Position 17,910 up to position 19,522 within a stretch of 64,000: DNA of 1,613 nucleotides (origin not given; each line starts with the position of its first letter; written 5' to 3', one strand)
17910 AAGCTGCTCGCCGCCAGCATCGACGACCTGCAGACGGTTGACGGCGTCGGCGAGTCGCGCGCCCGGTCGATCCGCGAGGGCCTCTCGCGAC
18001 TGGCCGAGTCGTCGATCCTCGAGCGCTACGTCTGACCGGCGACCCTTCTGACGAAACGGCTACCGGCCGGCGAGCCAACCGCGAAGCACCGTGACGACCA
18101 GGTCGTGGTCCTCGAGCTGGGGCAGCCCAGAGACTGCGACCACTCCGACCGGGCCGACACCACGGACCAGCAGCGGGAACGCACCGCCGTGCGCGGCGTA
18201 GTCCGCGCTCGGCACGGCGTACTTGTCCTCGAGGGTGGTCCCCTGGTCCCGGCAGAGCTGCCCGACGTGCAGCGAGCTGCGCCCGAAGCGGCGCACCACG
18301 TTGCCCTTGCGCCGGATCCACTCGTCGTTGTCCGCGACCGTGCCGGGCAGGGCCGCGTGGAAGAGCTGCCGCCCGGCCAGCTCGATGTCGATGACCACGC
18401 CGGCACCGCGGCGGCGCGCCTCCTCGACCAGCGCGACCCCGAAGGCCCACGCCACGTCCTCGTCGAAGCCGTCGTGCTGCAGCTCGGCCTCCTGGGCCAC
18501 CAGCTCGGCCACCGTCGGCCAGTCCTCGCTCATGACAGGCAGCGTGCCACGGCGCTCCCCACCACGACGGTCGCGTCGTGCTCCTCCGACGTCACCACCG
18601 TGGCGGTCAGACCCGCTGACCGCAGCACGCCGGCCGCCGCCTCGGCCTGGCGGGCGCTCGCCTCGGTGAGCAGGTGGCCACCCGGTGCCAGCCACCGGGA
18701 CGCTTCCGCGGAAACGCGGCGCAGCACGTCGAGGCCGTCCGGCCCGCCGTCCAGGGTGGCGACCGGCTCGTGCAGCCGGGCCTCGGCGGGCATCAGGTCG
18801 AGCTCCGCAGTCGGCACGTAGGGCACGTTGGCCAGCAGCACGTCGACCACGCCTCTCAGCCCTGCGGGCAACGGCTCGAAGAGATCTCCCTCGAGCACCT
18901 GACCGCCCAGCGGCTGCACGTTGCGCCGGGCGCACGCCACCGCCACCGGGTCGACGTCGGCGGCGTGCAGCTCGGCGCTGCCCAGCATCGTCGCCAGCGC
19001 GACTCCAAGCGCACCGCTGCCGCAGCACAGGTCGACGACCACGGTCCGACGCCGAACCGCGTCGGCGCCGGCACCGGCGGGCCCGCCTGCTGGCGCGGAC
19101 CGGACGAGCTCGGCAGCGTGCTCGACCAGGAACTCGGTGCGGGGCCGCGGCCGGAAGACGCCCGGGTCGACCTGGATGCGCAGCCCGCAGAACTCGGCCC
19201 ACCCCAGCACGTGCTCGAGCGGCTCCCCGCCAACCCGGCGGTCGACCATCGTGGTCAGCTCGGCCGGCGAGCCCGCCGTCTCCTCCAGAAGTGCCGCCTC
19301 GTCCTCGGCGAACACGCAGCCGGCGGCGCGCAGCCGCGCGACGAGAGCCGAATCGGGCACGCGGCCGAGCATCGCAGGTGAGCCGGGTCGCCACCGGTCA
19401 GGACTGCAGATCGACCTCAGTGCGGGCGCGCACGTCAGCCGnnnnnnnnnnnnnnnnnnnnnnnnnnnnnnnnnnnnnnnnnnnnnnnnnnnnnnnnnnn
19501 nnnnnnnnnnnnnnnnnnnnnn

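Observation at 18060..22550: CheA-less, MCP-less che-like module inserted between disA and mutY.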

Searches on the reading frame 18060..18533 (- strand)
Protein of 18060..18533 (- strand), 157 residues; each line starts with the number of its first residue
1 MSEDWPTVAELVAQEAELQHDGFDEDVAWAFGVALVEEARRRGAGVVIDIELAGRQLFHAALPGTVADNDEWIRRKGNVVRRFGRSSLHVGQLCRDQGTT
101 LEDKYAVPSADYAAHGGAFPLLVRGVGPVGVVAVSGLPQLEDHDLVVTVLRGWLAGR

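Call 5: search_protein_families(library=pfam, proteins=[window:18060-18533:-], max_evalue=0.01)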
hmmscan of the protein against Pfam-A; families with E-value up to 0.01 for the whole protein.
window:18060-18533:- (157 aa): 1 family
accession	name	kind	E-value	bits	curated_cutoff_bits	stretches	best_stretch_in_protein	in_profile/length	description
PF03928.20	HbpS-like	-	8.7e-28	97.4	25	1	23-149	1-126/128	Haem degrading protein HbpS-like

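Call 6: search_protein_families(library=ncbifam, proteins=[window:18060-18533:-], max_evalue=0.01)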
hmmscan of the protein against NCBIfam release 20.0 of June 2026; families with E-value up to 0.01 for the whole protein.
window:18060-18533:- (157 aa): 6 families
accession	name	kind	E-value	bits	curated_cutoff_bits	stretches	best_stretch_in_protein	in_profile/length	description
NF002696.0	PRK02487.1-5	equivalog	8.1e-57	191.1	146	1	8-154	7-153/160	heme-degrading domain-containing protein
NF002695.0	PRK02487.1-4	equivalog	4.1e-43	146.8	282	1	11-150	10-149/165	heme-degrading domain-containing protein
NF002694.0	PRK02487.1-3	equivalog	8.3e-34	116.6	311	1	15-152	14-151/171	heme-degrading domain-containing protein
NF002693.0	PRK02487.1-2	equivalog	6.3e-31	107.6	307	1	7-149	10-152/169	heme-degrading domain-containing protein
NF002692.0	PRK02487.1-1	equivalog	9.2e-30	103.1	297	1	11-151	13-153/158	heme-degrading domain-containing protein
NF002697.0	PRK02487.1-6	equivalog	1.4e-24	86.4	269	1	19-154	21-154/164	heme-degrading domain-containing protein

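Call 44: search_protein_families(library=padloc, proteins=[window:18060-18533:-], max_evalue=0.001)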
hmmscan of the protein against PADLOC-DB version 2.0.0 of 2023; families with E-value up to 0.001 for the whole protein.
window:18060-18533:- (157 aa): 0 families

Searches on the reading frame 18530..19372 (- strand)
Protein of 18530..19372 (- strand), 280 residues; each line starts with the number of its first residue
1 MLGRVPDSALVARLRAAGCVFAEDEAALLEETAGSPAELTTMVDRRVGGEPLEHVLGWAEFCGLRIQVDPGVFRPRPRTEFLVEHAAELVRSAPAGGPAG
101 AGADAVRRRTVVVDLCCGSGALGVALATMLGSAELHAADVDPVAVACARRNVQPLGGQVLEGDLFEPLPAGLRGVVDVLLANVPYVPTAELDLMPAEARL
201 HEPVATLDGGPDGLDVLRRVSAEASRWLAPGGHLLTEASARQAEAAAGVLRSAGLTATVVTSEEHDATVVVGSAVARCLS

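Call 5: search_protein_families(library=pfam, proteins=[window:18530-19372:-], max_evalue=0.01)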
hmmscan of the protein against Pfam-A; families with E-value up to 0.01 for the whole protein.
window:18530-19372:- (280 aa): 8 families
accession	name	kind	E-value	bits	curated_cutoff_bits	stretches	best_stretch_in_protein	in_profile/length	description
PF05175.20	MTS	-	7.7e-10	39.1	23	1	109-190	32-113/170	Methyltransferase small domain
PF06325.19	PrmA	-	1.5e-08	34.9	22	1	106-182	159-233/296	Ribosomal protein L11 methyltransferase (PrmA)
PF13649.12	Methyltransf_25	-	2.1e-08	35.2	27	1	112-191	1-82/97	Methyltransferase domain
PF13847.12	Methyltransf_31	-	5.2e-07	29.9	27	1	110-245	5-118/145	Methyltransferase domain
PF08241.18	Methyltransf_11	-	0.00013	22.9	21.2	0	113-170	1-58/95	Methyltransferase domain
PF08242.18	Methyltransf_12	-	0.00074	20.6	30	0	114-168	2-57/98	Methyltransferase domain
PF11599.14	AviRa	-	0.0023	17.9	25.7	1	111-160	54-105/232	RRNA methyltransferase AviRa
PF03602.21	Cons_hypoth95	-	0.0085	16.2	24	0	109-160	42-96/182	Conserved hypothetical protein 95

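Call 6: search_protein_families(library=ncbifam, proteins=[window:18530-19372:-], max_evalue=0.01)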
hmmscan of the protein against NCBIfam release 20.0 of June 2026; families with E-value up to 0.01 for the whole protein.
window:18530-19372:- (280 aa): 20 families
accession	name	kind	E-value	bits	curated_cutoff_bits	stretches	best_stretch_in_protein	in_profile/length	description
TIGR03704.1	PrmC_rel_meth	equivalog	1.1e-113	378.8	248.8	1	10-273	1-251/251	putative protein N(5)-glutamine methyltransferase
TIGR03534.1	RF_mod_PrmC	equivalog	3.2e-52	177.5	199.1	1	36-258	30-239/253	peptide chain release factor N(5)-glutamine methyltransferase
TIGR00536.1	hemK_fam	subfamily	8.3e-39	133.4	115.5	1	38-252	57-258/286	HemK family protein methyltransferase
TIGR03533.1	L3_gln_methyl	equivalog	4.7e-27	95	229.7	1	37-242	62-255/284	50S ribosomal protein L3 N(5)-glutamine methyltransferase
NF011530.0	PRK14968.1-4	equivalog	6.3e-18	64.8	243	1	102-265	33-185/202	putative methyltransferase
NF011529.0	PRK14968.1-3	equivalog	6.7e-16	58.3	162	1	107-264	33-183/198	putative methyltransferase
TIGR00537.1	hemK_rel_arch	hypoth_equivalog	4.3e-14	52.6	87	1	109-264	20-167/179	HemK2/MTQ2 family protein methyltransferase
NF002421.0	PRK01544.1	equivalog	6.8e-12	44.9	567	1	41-259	61-290/524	bifunctional peptide chain release factor N(5)-glutamine methyltransferase PrmC/tRNA (guanosine(46)-N7)-methyltransferase TrmB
TIGR00406.1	prmA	equivalog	1.9e-10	40.7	183.15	1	105-183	156-233/288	50S ribosomal protein L11 methyltransferase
NF011527.0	PRK14968.1-1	equivalog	2.3e-10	40.5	242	1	100-265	26-179/192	putative methyltransferase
NF007023.0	PRK09489.1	equivalog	1.5e-06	27.7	295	1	110-207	198-293/342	16S rRNA (guanine(1207)-N(2))-methyltransferase RsmC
NF001790.0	PRK00517.3-3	equivalog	1.6e-06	27.7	269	1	106-183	120-199/262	50S ribosomal protein L11 methyltransferase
NF001784.0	PRK00517.2-1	equivalog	0.00013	21.5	244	1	108-153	151-195/290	50S ribosomal protein L11 methyltransferase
TIGR02469.1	CbiT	equivalog_domain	0.0005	20.3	78.3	1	107-156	18-67/124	precorrin-6Y C5,15-methyltransferase (decarboxylating) subunit CbiT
NF001785.0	PRK00517.2-2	equivalog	0.00056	19.1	188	1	109-183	146-219/282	50S ribosomal protein L11 methyltransferase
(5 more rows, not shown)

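Call 27: find_related_loci(query=window:18530-19372:-, collection=metagenome_contigs, flank=6000)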
Query window:18530-19372:- (280 aa) in metagenome_contigs; peptide patterns used: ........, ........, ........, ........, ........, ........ (x = any residue, [..] = any of these).
600 stretches matched a pattern (row limit reached: there are more); 540 encode a relative of the query (tblastn E <= 1e-3); the best 80 are kept; 80 distinct loci.
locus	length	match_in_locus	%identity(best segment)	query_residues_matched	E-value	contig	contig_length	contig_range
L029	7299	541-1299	66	10-273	4e-102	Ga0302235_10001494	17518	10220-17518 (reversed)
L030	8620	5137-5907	65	5-273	7e-101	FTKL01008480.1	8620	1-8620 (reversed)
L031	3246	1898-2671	61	1-272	6e-101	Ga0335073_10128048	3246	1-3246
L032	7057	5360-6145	68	8-273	2e-99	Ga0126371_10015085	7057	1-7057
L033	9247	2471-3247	62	4-279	2e-98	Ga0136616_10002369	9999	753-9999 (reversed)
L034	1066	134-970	62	2-273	7e-108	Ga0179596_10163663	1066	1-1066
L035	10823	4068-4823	66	8-271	8e-98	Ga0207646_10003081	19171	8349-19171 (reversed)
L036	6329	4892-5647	65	8-271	2e-97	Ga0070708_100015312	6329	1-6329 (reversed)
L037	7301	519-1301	66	13-275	1e-97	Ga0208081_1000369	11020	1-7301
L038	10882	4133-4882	61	8-273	2e-97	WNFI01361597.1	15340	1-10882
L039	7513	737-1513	61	4-279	3e-97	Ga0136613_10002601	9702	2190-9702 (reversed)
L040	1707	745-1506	62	4-273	4e-103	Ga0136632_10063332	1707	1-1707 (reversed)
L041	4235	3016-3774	61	8-277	2e-96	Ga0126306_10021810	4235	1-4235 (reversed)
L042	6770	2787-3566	59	1-273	1e-95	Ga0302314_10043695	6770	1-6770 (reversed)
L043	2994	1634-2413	63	8-273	1e-97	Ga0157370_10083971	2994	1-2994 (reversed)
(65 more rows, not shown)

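Call 44: search_protein_families(library=padloc, proteins=[window:18530-19372:-], max_evalue=0.001)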
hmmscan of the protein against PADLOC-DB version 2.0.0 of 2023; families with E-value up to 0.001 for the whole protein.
window:18530-19372:- (280 aa): 1 family
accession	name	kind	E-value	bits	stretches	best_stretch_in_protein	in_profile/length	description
PDLC04134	mad2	-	2.2e-17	61.1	1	106-241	289-399/492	mads_2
